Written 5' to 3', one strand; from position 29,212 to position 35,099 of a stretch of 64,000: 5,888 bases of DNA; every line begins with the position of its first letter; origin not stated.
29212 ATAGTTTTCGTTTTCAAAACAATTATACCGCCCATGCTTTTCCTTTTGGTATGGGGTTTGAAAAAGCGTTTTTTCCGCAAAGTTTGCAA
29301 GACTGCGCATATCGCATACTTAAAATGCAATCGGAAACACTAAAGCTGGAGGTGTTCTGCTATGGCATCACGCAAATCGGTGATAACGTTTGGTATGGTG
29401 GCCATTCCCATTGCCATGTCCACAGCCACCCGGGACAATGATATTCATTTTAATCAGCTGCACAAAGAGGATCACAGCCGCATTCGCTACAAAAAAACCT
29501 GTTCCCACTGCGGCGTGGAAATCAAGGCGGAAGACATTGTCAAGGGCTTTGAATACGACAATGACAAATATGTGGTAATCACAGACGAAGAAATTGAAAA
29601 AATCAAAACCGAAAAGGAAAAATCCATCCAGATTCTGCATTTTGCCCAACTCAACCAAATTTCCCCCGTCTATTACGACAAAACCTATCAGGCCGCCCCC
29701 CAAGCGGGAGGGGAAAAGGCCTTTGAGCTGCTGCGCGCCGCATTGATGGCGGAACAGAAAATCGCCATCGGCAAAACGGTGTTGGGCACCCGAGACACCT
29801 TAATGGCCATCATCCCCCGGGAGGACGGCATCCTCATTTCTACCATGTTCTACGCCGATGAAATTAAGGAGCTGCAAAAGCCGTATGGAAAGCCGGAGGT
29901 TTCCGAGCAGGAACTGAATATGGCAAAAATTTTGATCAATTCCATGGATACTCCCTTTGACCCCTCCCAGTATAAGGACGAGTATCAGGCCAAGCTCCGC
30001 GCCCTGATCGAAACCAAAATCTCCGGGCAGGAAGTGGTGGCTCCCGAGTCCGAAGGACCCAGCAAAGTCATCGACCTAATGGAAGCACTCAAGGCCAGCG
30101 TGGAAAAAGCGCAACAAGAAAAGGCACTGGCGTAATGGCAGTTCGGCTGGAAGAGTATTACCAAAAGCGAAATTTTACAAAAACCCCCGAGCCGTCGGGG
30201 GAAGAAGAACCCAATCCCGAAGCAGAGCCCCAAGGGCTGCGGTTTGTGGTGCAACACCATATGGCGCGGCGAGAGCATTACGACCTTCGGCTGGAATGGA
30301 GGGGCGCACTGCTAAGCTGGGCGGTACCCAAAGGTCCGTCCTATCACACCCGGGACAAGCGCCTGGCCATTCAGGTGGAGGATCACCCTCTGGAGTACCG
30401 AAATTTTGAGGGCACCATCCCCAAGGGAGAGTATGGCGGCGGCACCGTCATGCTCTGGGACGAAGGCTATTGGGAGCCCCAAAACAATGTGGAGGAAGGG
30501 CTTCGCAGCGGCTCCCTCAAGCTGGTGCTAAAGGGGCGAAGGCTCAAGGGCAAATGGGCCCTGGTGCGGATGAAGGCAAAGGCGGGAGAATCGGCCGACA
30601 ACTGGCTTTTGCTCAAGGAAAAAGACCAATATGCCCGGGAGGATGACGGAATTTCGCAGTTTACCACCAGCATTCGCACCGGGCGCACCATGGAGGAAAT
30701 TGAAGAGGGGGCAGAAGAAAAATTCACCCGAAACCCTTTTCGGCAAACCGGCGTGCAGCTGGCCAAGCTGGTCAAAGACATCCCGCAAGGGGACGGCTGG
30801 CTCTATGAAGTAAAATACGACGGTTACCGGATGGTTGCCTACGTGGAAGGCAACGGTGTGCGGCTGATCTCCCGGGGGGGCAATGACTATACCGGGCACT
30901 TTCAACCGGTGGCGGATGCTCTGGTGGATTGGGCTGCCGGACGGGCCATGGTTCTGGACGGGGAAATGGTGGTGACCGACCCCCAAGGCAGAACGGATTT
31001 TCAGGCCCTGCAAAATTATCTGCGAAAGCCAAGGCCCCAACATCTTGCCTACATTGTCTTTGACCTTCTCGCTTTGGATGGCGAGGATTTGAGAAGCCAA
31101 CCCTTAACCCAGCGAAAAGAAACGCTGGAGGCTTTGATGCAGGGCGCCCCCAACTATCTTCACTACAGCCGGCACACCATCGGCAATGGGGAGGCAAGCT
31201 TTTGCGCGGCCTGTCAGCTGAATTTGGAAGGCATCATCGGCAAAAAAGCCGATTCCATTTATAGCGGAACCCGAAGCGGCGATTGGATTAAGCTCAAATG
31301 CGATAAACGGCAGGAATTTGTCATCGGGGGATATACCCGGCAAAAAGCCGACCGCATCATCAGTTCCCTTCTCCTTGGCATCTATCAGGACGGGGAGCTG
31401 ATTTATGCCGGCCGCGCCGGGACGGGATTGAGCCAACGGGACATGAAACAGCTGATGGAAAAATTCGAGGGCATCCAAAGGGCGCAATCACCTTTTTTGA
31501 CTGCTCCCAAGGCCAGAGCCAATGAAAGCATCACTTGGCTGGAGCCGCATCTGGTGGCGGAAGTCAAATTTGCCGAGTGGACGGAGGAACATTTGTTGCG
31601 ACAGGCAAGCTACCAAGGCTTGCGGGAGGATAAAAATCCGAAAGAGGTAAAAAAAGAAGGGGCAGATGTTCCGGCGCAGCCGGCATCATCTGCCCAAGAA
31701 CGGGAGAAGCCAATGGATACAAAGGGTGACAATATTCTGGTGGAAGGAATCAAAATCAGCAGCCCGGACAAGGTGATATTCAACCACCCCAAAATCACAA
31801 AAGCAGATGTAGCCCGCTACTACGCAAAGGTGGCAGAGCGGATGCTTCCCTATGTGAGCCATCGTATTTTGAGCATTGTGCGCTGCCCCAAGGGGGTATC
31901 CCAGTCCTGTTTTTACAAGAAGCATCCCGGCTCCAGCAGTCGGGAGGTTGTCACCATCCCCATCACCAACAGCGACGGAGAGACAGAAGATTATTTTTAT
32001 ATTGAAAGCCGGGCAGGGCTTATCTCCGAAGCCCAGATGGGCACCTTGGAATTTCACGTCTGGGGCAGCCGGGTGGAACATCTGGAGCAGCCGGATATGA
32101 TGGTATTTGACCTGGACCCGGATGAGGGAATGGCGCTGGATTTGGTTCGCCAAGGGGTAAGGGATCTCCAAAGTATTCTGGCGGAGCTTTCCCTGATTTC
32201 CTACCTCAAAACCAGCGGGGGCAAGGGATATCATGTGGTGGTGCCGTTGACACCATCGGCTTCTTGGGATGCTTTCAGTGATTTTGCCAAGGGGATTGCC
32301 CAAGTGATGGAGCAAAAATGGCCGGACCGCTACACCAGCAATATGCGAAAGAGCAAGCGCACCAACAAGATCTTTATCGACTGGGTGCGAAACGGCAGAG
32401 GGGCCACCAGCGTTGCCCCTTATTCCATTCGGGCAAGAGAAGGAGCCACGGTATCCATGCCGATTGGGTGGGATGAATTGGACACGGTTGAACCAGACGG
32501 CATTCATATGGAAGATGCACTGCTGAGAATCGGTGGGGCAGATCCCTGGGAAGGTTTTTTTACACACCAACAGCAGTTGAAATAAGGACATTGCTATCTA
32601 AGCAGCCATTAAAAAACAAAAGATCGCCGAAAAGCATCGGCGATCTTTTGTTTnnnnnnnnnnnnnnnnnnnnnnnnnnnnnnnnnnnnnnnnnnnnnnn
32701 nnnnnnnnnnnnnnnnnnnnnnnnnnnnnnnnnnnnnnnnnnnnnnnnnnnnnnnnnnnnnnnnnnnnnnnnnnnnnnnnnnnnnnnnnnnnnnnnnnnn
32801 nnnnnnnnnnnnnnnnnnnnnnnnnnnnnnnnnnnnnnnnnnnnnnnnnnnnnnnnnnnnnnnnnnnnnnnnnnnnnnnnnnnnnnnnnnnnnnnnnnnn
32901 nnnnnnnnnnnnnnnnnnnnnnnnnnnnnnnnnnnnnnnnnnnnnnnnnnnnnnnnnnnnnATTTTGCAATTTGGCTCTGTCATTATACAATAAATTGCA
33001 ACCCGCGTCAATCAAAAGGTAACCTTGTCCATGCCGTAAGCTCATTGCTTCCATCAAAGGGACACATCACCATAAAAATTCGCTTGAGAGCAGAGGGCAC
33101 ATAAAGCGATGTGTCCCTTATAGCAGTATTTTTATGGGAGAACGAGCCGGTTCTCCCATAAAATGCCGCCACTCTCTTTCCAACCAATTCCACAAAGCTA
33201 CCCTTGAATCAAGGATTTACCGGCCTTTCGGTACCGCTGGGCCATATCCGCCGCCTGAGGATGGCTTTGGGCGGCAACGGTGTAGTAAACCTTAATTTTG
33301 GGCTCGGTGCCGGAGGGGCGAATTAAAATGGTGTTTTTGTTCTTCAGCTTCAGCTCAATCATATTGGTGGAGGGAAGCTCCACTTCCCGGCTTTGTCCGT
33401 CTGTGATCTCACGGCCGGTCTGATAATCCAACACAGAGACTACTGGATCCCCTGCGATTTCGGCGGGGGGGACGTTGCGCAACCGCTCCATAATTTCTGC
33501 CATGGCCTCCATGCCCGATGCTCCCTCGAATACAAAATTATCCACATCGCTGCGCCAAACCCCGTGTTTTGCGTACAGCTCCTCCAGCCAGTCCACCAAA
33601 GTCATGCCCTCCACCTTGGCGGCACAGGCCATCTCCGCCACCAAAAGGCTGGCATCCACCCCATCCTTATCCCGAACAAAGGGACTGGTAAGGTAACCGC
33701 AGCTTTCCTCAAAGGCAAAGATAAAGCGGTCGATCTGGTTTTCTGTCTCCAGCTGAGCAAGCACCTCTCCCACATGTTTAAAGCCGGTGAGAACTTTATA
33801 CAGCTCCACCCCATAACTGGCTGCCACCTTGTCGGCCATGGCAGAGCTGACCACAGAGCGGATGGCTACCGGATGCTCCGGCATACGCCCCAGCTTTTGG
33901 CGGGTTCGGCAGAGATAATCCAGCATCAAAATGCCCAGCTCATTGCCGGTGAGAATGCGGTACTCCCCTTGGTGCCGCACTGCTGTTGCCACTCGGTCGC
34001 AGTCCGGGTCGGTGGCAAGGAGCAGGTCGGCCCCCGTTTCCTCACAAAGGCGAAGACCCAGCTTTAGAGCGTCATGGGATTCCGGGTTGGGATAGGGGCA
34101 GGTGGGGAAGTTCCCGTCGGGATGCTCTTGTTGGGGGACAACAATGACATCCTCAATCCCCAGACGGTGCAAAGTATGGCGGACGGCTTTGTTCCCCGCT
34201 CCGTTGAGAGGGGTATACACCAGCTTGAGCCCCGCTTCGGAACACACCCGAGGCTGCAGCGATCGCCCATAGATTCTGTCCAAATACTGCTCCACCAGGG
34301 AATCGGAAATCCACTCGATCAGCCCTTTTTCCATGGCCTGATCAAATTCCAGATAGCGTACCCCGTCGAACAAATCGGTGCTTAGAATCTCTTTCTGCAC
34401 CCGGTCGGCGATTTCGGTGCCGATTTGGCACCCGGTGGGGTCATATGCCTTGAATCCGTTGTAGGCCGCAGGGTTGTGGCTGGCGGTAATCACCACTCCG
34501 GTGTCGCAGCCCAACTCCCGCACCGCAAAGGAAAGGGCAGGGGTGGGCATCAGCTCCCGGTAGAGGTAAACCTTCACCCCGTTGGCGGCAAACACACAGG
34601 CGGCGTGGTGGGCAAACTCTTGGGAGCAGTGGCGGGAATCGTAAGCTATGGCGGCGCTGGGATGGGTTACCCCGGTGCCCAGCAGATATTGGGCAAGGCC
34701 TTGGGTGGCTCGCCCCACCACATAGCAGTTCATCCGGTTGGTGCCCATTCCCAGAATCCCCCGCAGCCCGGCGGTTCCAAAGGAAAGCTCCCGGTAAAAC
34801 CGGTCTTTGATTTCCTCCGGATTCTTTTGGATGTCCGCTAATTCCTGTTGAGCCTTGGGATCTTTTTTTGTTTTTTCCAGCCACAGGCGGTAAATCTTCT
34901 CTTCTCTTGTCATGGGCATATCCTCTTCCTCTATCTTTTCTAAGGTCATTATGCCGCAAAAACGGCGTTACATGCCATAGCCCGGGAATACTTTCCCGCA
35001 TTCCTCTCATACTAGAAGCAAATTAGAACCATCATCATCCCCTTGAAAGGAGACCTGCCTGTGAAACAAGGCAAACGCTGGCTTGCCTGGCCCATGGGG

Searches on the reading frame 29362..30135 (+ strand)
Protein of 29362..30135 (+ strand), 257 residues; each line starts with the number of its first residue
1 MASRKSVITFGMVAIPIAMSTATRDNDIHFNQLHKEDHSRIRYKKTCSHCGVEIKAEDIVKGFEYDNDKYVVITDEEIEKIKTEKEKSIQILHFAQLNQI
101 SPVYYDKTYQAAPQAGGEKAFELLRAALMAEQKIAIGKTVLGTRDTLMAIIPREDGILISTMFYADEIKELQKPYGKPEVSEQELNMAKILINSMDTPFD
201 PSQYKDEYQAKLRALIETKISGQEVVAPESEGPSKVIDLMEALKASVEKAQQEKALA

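Call 41: search_protein_families(library=pfam, proteins=[window:29362-30135:+], max_evalue=0.0001)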
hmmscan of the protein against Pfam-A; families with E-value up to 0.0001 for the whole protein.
window:29362-30135:+ (257 aa): 1 family
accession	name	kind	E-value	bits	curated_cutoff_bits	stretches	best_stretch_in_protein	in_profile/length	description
PF02735.22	Ku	-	3.1e-49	167.9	25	1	10-187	2-190/190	Ku70/Ku80 beta-barrel domain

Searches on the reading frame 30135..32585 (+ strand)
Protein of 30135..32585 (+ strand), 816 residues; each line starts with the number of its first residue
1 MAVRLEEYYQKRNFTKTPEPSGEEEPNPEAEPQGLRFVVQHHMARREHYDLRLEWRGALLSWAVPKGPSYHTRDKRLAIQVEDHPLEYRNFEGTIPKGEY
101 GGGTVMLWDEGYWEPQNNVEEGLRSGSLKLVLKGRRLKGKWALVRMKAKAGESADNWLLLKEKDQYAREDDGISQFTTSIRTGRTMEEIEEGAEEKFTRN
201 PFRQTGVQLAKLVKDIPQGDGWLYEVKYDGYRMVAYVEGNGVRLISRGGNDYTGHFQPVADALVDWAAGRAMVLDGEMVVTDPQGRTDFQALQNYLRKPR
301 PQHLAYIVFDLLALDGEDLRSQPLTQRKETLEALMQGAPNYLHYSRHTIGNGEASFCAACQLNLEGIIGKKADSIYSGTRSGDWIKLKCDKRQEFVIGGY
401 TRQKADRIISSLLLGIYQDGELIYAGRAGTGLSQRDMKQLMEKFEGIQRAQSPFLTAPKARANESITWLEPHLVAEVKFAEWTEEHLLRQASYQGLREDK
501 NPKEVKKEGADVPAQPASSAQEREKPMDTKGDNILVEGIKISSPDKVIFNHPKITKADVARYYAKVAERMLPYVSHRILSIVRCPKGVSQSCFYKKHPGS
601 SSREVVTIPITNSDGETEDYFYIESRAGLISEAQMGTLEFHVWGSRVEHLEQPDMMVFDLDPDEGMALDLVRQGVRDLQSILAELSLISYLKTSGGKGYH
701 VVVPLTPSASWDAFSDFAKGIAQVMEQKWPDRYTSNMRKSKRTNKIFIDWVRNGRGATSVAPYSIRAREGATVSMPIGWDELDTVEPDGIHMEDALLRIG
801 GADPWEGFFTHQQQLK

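Call 41: search_protein_families(library=pfam, proteins=[window:30135-32585:+], max_evalue=0.0001)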
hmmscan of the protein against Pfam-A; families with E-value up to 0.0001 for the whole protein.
window:30135-32585:+ (816 aa): 6 families
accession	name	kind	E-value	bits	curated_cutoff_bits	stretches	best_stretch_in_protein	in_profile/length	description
PF21686.3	LigD_Prim-Pol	-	6.4e-89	298.3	27.4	1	555-805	1-254/254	LigD, primase-polymerase domain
PF13298.12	LigD_N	-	1.2e-42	144.8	31.1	1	40-145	1-107/107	DNA Ligase D 3'-phosphoesterase domain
PF01068.26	DNA_ligase_A_M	-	6.8e-32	111.2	26.2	1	209-388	3-204/204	ATP dependent DNA ligase domain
PF04679.21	DNA_ligase_A_C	-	8.1e-28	97.1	27.5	1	408-500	4-94/94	ATP dependent DNA ligase C terminal region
PF01896.25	DNA_primase_S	-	9.2e-06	26.5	26.8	1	658-779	1-163/163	DNA primase small subunit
PF09414.15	RNA_ligase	-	6.5e-05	23.6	27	0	222-388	3-171/171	RNA ligase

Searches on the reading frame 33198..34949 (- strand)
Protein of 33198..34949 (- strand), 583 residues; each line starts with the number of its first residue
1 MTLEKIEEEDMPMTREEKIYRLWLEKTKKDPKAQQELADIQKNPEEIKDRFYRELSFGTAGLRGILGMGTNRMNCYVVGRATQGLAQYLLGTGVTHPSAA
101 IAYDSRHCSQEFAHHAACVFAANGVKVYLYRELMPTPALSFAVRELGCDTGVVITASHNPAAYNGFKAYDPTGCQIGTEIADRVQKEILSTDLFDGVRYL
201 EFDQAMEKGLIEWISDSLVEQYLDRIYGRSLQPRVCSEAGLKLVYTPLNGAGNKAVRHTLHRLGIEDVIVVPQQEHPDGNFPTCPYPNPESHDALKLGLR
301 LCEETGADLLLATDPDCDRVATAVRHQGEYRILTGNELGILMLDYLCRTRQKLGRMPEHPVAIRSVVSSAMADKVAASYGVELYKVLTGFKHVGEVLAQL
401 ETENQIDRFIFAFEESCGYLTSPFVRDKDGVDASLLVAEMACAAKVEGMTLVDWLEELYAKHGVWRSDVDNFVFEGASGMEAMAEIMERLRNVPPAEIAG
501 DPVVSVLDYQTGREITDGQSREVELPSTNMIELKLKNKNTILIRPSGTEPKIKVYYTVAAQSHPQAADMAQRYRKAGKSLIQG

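Call 41: search_protein_families(library=pfam, proteins=[window:33198-34949:-], max_evalue=0.0001)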
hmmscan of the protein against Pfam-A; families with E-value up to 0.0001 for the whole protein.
window:33198-34949:- (583 aa): 4 families
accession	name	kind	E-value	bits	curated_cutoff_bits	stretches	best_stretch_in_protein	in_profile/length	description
PF02878.22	PGM_PMM_I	-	6.1e-40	136.5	22.5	1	56-191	3-134/138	Phosphoglucomutase/phosphomannomutase, alpha/beta/alpha domain I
PF02879.22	PGM_PMM_II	-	5.6e-23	81.9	29.3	1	221-323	2-99/103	Phosphoglucomutase/phosphomannomutase, alpha/beta/alpha domain II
PF02880.22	PGM_PMM_III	-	2.1e-18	66.9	20.7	1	335-461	2-114/115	Phosphoglucomutase/phosphomannomutase, alpha/beta/alpha domain III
PF00408.26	PGM_PMM_IV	-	5.7e-06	26.7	23.1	1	529-572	23-64/68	Phosphoglucomutase/phosphomannomutase, C-terminal domain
